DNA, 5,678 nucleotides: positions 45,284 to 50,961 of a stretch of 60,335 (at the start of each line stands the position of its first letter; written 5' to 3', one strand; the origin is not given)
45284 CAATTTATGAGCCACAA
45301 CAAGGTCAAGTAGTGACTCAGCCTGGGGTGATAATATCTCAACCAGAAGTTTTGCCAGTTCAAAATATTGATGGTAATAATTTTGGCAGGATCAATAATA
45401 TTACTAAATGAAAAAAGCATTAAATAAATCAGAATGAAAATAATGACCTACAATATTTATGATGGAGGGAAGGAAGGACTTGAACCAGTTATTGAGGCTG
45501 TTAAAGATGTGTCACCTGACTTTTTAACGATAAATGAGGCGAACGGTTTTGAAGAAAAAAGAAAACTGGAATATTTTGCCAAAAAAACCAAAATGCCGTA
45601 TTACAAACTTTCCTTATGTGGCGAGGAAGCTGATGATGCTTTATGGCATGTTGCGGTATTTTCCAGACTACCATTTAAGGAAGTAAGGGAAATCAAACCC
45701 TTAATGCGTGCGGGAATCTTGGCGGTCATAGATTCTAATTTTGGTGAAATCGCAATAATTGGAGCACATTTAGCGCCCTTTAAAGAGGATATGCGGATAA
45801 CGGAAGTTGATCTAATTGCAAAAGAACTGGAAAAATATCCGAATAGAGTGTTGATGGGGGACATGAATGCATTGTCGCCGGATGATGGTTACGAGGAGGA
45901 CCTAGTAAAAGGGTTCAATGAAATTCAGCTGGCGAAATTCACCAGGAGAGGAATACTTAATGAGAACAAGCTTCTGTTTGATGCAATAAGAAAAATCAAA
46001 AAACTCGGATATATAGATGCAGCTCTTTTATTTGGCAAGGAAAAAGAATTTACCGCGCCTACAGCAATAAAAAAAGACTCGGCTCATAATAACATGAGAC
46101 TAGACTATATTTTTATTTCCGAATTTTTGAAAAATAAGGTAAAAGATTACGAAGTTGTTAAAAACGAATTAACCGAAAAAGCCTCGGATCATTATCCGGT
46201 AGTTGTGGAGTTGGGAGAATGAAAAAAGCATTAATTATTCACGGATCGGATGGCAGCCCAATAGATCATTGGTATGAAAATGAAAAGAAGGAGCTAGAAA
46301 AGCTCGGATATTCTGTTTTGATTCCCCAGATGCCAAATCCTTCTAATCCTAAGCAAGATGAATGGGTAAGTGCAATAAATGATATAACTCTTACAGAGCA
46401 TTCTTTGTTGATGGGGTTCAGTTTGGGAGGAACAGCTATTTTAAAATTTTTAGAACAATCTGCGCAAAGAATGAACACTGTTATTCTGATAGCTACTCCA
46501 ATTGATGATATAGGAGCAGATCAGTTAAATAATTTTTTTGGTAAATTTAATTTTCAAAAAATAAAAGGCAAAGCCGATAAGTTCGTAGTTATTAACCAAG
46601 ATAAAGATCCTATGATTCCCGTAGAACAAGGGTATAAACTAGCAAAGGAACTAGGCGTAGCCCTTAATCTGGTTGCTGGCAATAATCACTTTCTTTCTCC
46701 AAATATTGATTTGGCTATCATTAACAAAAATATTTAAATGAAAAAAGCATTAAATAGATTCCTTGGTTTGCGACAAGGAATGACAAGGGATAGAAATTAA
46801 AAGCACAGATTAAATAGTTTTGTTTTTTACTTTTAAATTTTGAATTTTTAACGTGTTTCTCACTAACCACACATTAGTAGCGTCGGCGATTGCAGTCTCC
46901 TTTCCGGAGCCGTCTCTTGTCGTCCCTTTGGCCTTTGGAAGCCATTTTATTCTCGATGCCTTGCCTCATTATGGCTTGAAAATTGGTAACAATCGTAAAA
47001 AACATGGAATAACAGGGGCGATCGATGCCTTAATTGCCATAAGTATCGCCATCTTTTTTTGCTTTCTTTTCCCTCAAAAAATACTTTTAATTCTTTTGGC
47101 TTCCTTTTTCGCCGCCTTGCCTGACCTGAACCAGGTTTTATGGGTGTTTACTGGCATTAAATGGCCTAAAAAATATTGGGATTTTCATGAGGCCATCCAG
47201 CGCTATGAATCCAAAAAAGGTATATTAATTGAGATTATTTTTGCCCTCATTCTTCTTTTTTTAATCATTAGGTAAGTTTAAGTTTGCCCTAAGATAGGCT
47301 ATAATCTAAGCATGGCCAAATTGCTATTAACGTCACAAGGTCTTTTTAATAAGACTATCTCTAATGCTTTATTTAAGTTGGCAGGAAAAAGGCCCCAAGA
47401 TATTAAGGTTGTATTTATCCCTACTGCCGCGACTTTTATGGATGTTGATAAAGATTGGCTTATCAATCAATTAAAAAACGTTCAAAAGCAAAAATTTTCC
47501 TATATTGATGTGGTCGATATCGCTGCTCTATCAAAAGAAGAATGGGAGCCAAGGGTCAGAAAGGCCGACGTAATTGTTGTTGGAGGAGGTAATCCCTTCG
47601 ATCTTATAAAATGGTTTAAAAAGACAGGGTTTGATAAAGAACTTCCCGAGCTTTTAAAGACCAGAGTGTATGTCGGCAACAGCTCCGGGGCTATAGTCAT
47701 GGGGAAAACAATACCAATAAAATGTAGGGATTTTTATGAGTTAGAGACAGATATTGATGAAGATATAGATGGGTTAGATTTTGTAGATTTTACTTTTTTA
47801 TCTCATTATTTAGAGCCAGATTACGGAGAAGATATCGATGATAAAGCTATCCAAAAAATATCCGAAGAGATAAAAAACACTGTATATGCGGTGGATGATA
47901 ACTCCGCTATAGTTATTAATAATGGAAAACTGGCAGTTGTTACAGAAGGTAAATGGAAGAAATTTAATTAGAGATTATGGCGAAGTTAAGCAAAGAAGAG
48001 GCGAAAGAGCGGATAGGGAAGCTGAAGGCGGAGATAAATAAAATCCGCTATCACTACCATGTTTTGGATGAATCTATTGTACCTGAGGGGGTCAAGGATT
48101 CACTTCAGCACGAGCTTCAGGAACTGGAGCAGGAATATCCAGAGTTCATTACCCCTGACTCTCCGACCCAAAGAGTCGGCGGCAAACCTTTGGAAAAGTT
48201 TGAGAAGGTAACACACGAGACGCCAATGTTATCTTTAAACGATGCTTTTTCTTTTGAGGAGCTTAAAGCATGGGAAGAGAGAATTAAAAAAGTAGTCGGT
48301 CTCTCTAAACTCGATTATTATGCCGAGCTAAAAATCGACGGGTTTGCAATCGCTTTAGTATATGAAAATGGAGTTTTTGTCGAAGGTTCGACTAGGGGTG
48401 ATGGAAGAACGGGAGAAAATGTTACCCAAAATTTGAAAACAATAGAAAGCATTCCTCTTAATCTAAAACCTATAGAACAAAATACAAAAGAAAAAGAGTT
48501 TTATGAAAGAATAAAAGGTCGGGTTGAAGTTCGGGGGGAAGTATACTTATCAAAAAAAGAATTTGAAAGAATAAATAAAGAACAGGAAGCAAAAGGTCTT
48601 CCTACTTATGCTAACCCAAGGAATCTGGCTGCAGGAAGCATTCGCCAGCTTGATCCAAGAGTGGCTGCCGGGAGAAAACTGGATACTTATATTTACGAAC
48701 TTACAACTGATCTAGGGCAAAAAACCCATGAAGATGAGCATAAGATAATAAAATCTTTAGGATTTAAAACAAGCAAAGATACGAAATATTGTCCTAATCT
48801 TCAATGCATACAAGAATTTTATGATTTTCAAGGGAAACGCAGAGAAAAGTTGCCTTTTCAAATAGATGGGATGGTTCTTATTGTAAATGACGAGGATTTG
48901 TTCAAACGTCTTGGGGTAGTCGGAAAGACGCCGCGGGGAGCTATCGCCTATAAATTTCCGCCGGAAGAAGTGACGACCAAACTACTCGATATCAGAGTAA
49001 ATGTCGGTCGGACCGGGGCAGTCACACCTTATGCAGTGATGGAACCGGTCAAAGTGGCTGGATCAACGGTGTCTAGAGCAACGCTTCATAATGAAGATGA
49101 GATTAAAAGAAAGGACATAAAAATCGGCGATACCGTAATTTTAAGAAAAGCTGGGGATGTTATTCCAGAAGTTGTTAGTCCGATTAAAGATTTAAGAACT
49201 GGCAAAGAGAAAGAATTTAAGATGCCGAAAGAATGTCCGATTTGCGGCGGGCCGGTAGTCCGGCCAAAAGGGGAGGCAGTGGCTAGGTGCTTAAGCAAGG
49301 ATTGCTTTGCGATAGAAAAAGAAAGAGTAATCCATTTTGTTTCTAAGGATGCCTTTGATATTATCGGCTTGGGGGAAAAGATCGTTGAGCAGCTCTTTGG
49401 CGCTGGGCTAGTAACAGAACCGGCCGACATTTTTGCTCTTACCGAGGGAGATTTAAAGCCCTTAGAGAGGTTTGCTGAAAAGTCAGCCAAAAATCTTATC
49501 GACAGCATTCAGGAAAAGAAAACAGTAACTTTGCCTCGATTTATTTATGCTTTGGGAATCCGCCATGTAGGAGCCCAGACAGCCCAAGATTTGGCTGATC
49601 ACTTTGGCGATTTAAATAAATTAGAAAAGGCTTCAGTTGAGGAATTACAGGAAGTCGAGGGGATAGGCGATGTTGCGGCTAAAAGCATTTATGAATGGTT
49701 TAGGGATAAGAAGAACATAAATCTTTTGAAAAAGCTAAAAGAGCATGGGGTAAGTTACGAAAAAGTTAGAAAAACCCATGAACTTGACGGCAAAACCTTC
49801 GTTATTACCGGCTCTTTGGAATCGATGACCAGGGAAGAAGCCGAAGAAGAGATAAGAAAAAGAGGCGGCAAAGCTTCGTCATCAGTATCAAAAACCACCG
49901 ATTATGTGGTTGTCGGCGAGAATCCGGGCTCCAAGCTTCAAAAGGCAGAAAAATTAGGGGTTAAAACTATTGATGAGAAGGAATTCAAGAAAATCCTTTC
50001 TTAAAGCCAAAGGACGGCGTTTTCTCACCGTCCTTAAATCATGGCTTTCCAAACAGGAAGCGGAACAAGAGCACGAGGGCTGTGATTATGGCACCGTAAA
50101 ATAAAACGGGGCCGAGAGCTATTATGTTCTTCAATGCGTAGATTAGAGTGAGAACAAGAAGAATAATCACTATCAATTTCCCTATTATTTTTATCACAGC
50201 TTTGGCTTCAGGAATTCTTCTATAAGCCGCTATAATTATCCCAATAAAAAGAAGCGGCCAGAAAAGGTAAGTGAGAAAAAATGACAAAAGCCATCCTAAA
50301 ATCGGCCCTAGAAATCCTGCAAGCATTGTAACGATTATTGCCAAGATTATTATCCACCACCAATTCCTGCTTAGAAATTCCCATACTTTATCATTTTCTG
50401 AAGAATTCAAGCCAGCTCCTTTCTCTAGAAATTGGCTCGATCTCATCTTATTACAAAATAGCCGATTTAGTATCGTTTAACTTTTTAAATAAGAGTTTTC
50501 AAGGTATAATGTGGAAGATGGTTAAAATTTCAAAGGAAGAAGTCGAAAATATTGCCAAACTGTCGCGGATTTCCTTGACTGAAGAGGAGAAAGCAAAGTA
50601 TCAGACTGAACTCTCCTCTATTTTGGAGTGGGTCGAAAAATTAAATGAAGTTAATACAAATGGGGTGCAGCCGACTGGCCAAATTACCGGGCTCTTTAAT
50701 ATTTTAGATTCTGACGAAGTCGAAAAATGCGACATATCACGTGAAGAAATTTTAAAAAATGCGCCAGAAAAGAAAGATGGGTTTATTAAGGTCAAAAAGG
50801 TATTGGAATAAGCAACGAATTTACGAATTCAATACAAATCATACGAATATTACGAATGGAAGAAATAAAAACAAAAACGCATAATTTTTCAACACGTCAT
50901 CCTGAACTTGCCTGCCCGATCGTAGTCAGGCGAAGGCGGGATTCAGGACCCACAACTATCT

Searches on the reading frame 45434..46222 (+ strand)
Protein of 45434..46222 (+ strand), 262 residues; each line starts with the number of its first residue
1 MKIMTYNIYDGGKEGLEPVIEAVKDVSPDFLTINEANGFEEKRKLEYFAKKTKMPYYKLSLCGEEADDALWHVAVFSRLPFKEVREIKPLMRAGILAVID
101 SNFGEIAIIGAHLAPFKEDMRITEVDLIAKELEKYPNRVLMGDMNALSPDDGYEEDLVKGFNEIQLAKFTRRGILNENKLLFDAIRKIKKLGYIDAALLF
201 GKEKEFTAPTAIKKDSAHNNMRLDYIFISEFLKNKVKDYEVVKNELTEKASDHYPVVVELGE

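Call 31: search_protein_families(library=pfam, proteins=[window:45434-46222:+], max_evalue=0.0001)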
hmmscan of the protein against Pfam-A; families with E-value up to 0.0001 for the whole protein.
window:45434-46222:+ (262 aa): 1 family
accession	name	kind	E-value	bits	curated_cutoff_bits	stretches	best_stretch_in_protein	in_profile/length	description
PF03372.29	Exo_endo_phos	-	7e-10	39.5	24.5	1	4-253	1-225/225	Endonuclease/Exonuclease/phosphatase family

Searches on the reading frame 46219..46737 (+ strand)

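Call 31: search_protein_families(library=pfam, proteins=[window:46219-46737:+], max_evalue=0.0001)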
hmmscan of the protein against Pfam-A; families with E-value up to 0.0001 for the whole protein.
window:46219-46737:+ (172 aa): 3 families
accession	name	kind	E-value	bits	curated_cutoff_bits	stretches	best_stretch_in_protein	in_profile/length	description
PF06821.19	Ser_hydrolase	-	4.8e-15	56.3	22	1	5-158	2-154/172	Serine hydrolase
PF00561.26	Abhydrolase_1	-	3.5e-06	27.3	25.8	0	18-109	16-123/245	alpha/beta hydrolase fold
PF12695.13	Abhydrolase_5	-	4.1e-05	23.9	27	1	19-96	15-92/164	Alpha/beta hydrolase family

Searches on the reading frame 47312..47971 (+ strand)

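Call 31: search_protein_families(library=pfam, proteins=[window:47312-47971:+], max_evalue=0.0001)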
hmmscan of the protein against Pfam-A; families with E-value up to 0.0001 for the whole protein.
window:47312-47971:+ (219 aa): 1 family
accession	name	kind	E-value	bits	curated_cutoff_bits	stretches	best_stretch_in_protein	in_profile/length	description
PF03575.23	Peptidase_S51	-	5.1e-31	108.4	23.9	1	4-208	1-204/206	Peptidase family S51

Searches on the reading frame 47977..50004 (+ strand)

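Call 31: search_protein_families(library=pfam, proteins=[window:47977-50004:+], max_evalue=0.0001)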
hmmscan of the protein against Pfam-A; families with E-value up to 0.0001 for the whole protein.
window:47977-50004:+ (675 aa): 7 families
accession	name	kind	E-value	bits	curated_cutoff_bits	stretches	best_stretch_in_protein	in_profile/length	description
PF01653.23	DNA_ligase_aden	-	2.7e-85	286.4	27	1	74-330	3-253/253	NAD-dependent DNA ligase adenylation domain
PF03120.22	DNA_ligase_OB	-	9.7e-36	121.9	32.9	1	333-410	1-78/79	NAD-dependent DNA ligase OB-fold domain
PF12826.13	HHH_2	-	1.5e-25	89.5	27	1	521-583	1-63/64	Helix-hairpin-helix motif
PF00533.33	BRCT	-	1.2e-14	54.7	21.3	1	603-672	6-76/78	BRCA1 C Terminus (BRCT) domain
PF14520.12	HHH_5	-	1.7e-13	51.3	27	1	524-576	3-56/57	Helix-hairpin-helix domain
PF03119.21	DNA_ligase_ZBD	-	7e-07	29.5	25.8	1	419-443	1-25/27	NAD-dependent DNA ligase C4 zinc finger domain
PF00633.29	HHH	-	9.2e-05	22.6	24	0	546-573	2-29/30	Helix-hairpin-helix motif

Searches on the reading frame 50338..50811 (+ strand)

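Call 31: search_protein_families(library=pfam, proteins=[window:50338-50811:+], max_evalue=0.0001)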
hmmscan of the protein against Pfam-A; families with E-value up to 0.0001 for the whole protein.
window:50338-50811:+ (157 aa): 1 family
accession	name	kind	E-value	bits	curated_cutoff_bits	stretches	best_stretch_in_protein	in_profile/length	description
PF02686.20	GatC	-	2e-22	79.6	23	1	80-152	1-66/66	Glu-tRNAGln amidotransferase C subunit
